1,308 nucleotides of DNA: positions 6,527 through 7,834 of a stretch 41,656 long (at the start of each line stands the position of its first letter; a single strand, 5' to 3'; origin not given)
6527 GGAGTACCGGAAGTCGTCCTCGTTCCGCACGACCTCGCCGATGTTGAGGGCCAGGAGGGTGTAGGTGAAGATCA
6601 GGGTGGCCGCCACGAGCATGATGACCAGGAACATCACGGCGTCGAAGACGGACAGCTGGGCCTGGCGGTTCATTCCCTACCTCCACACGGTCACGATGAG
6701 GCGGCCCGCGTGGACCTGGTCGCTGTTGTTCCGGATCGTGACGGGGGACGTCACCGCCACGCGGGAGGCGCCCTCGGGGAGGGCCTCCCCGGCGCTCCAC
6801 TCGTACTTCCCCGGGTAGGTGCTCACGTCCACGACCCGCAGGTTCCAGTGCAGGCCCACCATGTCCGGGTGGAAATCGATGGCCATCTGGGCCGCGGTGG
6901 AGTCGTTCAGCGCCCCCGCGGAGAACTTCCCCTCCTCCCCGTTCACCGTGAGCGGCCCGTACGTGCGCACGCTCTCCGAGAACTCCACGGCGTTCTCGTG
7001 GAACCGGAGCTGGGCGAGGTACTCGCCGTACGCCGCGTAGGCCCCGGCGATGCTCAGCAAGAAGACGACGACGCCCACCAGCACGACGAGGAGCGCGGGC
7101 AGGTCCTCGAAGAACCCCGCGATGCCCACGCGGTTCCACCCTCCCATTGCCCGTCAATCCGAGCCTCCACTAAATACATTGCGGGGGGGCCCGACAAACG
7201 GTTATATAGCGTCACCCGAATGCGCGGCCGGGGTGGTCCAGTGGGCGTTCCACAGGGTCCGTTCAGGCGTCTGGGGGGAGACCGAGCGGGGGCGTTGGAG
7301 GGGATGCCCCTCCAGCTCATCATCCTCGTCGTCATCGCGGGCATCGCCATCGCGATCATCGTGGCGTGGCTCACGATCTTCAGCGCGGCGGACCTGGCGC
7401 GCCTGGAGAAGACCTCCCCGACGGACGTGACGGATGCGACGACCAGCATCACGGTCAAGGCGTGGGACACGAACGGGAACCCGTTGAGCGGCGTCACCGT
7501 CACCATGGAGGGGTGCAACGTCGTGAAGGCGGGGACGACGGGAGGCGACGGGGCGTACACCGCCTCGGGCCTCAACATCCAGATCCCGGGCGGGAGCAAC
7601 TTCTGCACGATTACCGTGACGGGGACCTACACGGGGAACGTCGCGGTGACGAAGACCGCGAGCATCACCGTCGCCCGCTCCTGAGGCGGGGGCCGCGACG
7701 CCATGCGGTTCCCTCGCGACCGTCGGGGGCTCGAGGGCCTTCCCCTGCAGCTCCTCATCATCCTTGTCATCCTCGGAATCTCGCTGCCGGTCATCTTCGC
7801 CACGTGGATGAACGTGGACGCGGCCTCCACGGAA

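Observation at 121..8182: Six-gene cluster of pilin-like-headed proteins around a 1689-aa giant: candidate uncharacterised archaeal surface-filament/adhesion module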

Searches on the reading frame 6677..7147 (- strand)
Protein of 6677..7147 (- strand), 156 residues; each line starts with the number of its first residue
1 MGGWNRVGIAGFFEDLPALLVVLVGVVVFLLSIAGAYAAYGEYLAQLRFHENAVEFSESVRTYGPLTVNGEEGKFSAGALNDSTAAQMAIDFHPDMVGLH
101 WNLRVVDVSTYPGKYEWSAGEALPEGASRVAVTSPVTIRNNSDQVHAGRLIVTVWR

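Call 6: search_protein_families(library=pfam, proteins=[window:6677-7147:-], max_evalue=1)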
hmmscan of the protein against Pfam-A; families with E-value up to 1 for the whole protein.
window:6677-7147:- (156 aa): 4 families
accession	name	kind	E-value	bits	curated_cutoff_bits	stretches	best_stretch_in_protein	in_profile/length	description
PF23956.1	DUF7285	-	0.00037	21.6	27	1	94-155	58-112/112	Family of unknown function (DUF7285)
PF22623.2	zf-CCCH_9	-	0.22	11.9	27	1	68-84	13-29/38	KIAA1064-like, CCCH zinc finger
PF00335.26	Tetraspanin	-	0.32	11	32.1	1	19-42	48-71/225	Tetraspanin family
PF23958.1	DUF7287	-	0.42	11.6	27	0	96-155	100-157/157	Family of unknown function (DUF7287)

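Call 7: search_protein_families(library=ncbifam, proteins=[window:6677-7147:-], max_evalue=1)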
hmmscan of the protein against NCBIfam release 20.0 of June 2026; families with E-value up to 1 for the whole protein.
window:6677-7147:- (156 aa): 0 families

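Call 44: find_homologous_proteins(query=A2, max_evalue=0.01)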
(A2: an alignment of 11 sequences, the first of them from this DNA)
Query A2 (11 sequences) (156 aa, profile of the alignment): 47 proteins with E <= 0.01 among 8000 candidates.
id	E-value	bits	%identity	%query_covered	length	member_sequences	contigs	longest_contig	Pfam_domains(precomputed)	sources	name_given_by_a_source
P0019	5.7e-58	213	78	100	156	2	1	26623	-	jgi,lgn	jgi:hypothetical protein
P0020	9.2e-57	210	29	99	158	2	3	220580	-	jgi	jgi:hypothetical protein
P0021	1.7e-54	202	29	99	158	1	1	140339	-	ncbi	ncbi:MAG: hypothetical protein V1934_07415 [Methanobacteriota archaeon]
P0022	2.2e-53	199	30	95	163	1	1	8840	-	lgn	-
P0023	3.4e-53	198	99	96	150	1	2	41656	-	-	-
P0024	1.6e-52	196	28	95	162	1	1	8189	-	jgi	jgi:hypothetical protein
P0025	1.7e-52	196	34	99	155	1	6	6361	-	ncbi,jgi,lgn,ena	-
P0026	4.5e-52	194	31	99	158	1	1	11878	-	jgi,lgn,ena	-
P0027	1.1e-51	193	27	95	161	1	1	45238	-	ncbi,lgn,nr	ncbi:MAG: hypothetical protein HZB92_01805 [Euryarchaeota archaeon]|nr:hypothetical protein [Euryarc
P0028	1.7e-51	192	33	99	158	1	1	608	-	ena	-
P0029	2.0e-51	192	31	100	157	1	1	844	-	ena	-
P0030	5.1e-51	191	23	92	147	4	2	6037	-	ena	-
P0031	3.2e-49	185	30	92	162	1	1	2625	-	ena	-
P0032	3.3e-48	182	34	96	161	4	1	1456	-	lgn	-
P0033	7.9e-48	180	27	100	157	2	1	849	-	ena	-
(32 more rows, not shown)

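Call 64: predict_structure(alignment_id=A5)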
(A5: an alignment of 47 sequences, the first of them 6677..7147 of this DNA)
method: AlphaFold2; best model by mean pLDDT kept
length: 156 residues; sequences in the alignment: 47
mean_pLDDT: 90.8   pTM: 0.74
mean pLDDT of the five models: 90.8, 89.0, 88.8, 88.5, 87.9
residues with pLDDT >= 90: 129; 70-90: 14; 50-70: 12; < 50: 1
segments of 3 or more residues with pLDDT < 50: none
pLDDT, mean of each block of 10 residues (from residue 1): 55 78 96 94 94 96 95 95 96 94 94 86 93 96 94 96
secondary structure, 60 per line:
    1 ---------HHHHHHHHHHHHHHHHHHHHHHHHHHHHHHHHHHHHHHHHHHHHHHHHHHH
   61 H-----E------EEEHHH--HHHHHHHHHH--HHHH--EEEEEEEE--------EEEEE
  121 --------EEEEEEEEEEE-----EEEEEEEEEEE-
elements in order: H10-61 E74-76 H82-91 H94-97 E100-107 E116-120 E129-139 E145-155

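Call 66: fold_search(model_id=the predicted structure, library=pdb)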
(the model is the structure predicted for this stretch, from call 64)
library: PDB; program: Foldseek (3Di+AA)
matches with E <= 10: 604; with E <= 0.001: 0
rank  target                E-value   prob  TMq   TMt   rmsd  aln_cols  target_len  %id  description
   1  6v39_c                2.0e-02  0.82  0.25  0.19  10.1        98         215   10  Cryo-EM structure of the Acinetobacter baumannii Ribosome: 70S with P-site tRNA (released 2020-02-05)
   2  6z1p_Bd               2.2e-02  0.77  0.26  0.15   5.8        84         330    7  Structure of the mitochondrial ribosome from Tetrahymena thermophila (released 2020-06-24)
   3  7oyb_D2               2.4e-02  0.80  0.26  0.19   8.6        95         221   12  Cryo-EM structure of the 6 hpf zebrafish embryo 80S ribosome (released 2022-07-13)
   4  7ls1_q2               2.4e-02  0.63  0.22  0.16   9.6        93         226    9  80S ribosome from mouse bound to eEF2 (Class II) (released 2021-11-03)
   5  8buu_c                2.8e-02  0.77  0.24  0.19   9.3        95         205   14  ARE-ABCF VmlR2 bound to a 70S ribosome (released 2023-04-05)
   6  6ztm_AC               3.5e-02  0.77  0.24  0.19   9.5        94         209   11  E. coli 70S-RNAP expressome complex in collided state without NusG (released 2020-09-16)
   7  8qcq_c                3.5e-02  0.69  0.24  0.19   9.5        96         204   14  B. subtilis ApdA-stalled ribosomal complex (released 2024-03-20)
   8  5xxu_D                3.5e-02  0.57  0.23  0.19   8.6        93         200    9  Small subunit of Toxoplasma gondii ribosome (released 2017-08-30)
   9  8apo_Bc               3.5e-02  0.54  0.22  0.14  10.8        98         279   14  Structure of the mitochondrial ribosome from Polytomella magna with tRNAs bound to the A and P sites (released 2023-06-21)
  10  7osm_uS3              3.7e-02  0.94  0.31  0.27   4.5        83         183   14  Intermediate translocation complex of 80 S.cerevisiae ribosome with eEF2 and ligands (released 2021-12-08)
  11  7o7y_Ac               3.7e-02  0.47  0.22  0.17   9.7        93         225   10  Rabbit 80S ribosome stalled close to the mutated SARS-CoV-2 slippery site by a pseudoknot (high resolution) (released 2021-06-02)
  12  6vwl_b                4.0e-02  0.72  0.24  0.20  10.3        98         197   10  70S ribosome bound to HIV frameshifting stem-loop (FSS) and P/E tRNA (rotated conformation) (released 2020-06-03)
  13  6ztj_AC               4.2e-02  0.72  0.24  0.19   9.5        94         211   11  E. coli 70S-RNAP expressome complex in NusG-coupled state (38 nt intervening mRNA) (released 2020-09-16)
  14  8brm_SC               4.5e-02  0.51  0.23  0.19   9.1       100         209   11  Giardia ribosome in POST-T state, no E-site tRNA (A6) (released 2023-03-15)
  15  8a22_Bc               4.5e-02  0.47  0.22  0.14  10.8        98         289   14  Structure of the mitochondrial ribosome from Polytomella magna (released 2022-11-16)
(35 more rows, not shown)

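Call 67: search_protein_representatives(alignment_id=A5)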
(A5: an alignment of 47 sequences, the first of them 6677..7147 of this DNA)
Query: 47 sequences, 157 profile positions. Proteins with E-value up to 0.001 (for the whole library): 251; up to 1e-10: 133; up to 1e-30: 12. The best 150 are listed.
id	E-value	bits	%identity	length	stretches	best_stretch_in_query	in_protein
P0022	3.0e-58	212.4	-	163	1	5-156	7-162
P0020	1.7e-54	200.1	-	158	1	1-155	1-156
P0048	8.5e-47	175.2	-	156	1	1-156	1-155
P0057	3.8e-45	169.8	-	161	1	1-156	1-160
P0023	2.0e-39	151.2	-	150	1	8-154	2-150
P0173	1.4e-38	148.4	-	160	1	4-154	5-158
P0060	5.3e-38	146.6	-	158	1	1-155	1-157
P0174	2.4e-37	144.4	-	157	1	5-155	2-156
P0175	1.9e-36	141.5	-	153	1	1-155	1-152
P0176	2.2e-35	138.1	-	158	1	1-155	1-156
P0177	1.5e-32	128.8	-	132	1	30-155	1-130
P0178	4.0e-31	124.2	-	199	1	3-154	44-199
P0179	1.6e-30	122.2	-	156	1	4-154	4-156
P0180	1.7e-30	122.2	-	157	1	5-154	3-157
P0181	1.7e-30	122.2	-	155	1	6-154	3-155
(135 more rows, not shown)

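Call 69: search_protein_families(library=pfam, alignment_id=A7, max_evalue=0.01)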
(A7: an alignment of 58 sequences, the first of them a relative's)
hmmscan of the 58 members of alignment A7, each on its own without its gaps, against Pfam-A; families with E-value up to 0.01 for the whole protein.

A. member 1, P0230 (159 aa): 0 families

B. families by the number of members that match (of 58 scanned): 5 families
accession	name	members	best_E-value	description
PF23956.1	DUF7285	8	0.00021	Family of unknown function (DUF7285)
PF02217.22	T_Ag_DNA_bind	1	0.00054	Origin of replication binding protein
PF08391.16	Ly49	1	0.0041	Ly49-like protein, N-terminal region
PF06667.17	PspB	1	0.0047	Phage shock protein B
PF06933.16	SSP160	1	0.0071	Special lobe-specific silk protein SSP160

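Call 79: search_solved_structures(query=A5, max_evalue=10)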
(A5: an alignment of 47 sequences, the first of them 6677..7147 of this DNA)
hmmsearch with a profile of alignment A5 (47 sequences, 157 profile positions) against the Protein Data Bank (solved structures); distinct sequences matched with E-value up to 10: 3.
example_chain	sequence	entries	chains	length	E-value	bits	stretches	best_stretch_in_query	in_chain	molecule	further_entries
8pfb_G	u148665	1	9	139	0.45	13.6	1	19-62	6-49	Type IV pilin PilE1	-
9r33_A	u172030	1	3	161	0.63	13.1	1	42-140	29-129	OmamC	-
25gn_R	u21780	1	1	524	1.2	12.2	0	15-62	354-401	Frizzled-6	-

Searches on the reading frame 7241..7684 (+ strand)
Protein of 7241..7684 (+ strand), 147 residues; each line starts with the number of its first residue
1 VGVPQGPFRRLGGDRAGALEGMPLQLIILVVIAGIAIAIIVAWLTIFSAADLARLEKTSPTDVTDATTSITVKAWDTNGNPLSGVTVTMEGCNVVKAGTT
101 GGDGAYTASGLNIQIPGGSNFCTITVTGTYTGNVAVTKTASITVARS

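Call 6: search_protein_families(library=pfam, proteins=[window:7241-7684:+], max_evalue=1)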
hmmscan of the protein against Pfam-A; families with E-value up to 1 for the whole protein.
window:7241-7684:+ (147 aa): 7 families
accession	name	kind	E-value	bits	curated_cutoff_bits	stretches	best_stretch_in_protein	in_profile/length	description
PF13620.12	CarboxypepD_reg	-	0.0019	19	32.3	1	70-134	2-64/82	Carboxypeptidase regulatory-like domain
PF20622.4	Big_15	-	0.002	18.4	27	0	125-136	15-26/82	Bacterial Ig domain (Big_16)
PF02369.22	Big_1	-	0.019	15.5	34.9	1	66-132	17-86/93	Bacterial Ig-like domain (group 1)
PF24107.1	DUF7382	-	0.025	14.9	27.4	1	63-108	15-54/65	Domain of unknown function (DUF7382)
PF06409.17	NPIP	-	0.036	14.3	27.5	1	20-91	16-84/207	Nuclear pore complex interacting protein (NPIP)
PF20193.3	DUF6556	-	0.1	13.3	28.1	1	31-74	34-73/113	Family of unknown function (DUF6556)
PF17789.7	MG4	-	0.11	13.2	24.7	1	69-126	17-73/95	Macroglobulin domain MG4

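Call 7: search_protein_families(library=ncbifam, proteins=[window:7241-7684:+], max_evalue=1)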
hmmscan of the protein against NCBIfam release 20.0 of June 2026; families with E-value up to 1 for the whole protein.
window:7241-7684:+ (147 aa): 0 families
